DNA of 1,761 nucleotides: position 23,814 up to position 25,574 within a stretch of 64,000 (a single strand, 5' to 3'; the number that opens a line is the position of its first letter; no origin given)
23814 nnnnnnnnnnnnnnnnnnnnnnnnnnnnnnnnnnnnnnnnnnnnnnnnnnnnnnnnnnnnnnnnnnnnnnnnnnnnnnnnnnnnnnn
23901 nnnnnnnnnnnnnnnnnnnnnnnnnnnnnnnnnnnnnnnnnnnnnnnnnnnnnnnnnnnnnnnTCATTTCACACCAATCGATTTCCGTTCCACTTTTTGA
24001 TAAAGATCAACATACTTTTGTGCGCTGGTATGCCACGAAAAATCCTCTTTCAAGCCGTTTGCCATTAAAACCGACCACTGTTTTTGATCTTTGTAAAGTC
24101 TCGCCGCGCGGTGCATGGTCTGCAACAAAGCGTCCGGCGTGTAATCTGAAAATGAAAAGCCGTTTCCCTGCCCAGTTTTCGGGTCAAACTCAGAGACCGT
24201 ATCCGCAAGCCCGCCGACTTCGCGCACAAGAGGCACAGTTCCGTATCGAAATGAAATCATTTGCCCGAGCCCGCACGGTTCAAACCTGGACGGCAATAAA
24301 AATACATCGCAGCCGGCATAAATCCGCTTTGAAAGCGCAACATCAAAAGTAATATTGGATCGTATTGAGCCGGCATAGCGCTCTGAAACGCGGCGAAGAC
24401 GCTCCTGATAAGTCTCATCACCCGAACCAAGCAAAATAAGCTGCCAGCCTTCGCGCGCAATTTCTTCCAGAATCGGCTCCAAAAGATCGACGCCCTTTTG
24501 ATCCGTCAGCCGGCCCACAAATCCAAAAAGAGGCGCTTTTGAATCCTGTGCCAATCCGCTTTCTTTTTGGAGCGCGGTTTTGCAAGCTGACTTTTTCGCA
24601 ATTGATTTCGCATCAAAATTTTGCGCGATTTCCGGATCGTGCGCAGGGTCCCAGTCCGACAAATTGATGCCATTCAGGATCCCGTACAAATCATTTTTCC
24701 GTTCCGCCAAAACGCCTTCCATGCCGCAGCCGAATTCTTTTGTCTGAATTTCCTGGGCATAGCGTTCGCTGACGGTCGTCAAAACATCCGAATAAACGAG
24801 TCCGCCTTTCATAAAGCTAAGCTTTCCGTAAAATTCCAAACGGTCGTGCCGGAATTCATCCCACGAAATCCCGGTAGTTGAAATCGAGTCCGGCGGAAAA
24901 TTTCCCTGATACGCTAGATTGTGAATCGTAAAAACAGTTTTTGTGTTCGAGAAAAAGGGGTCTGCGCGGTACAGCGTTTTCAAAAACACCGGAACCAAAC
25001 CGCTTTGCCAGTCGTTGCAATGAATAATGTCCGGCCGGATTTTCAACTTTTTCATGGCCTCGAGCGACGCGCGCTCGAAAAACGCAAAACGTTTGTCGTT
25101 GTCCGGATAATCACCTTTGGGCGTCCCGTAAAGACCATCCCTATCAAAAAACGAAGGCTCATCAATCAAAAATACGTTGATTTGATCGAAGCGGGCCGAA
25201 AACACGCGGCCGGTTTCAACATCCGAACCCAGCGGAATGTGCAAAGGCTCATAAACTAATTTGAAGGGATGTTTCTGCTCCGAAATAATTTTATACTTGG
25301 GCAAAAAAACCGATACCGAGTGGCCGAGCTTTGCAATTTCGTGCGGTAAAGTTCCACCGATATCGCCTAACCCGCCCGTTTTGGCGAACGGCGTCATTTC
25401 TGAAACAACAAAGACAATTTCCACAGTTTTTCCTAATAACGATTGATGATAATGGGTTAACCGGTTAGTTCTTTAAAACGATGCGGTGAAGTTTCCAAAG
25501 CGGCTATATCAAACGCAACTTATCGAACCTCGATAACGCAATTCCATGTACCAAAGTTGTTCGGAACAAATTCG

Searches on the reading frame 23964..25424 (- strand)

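Call 108: search_protein_families(library=pfam, proteins=[window:23964-25424:-], max_evalue=0.00001)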
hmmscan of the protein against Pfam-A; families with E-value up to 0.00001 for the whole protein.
window:23964-25424:- (486 aa): 4 families
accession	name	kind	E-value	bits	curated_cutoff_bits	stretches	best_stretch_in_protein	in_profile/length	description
PF08323.17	Glyco_transf_5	-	7.9e-89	297.9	22.7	1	3-240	2-238/239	Starch synthase catalytic domain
PF00534.26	Glycos_transf_1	-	5.8e-14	52.4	26.4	1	292-450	10-165/172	Glycosyl transferases group 1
PF13692.12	Glyco_trans_1_4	-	2.4e-11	44.5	27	1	298-439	2-138/142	Glycosyl transferases group 1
PF13439.12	Glyco_transf_4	-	2e-07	31.6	28.5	0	101-228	46-150/170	Glycosyltransferase Family 4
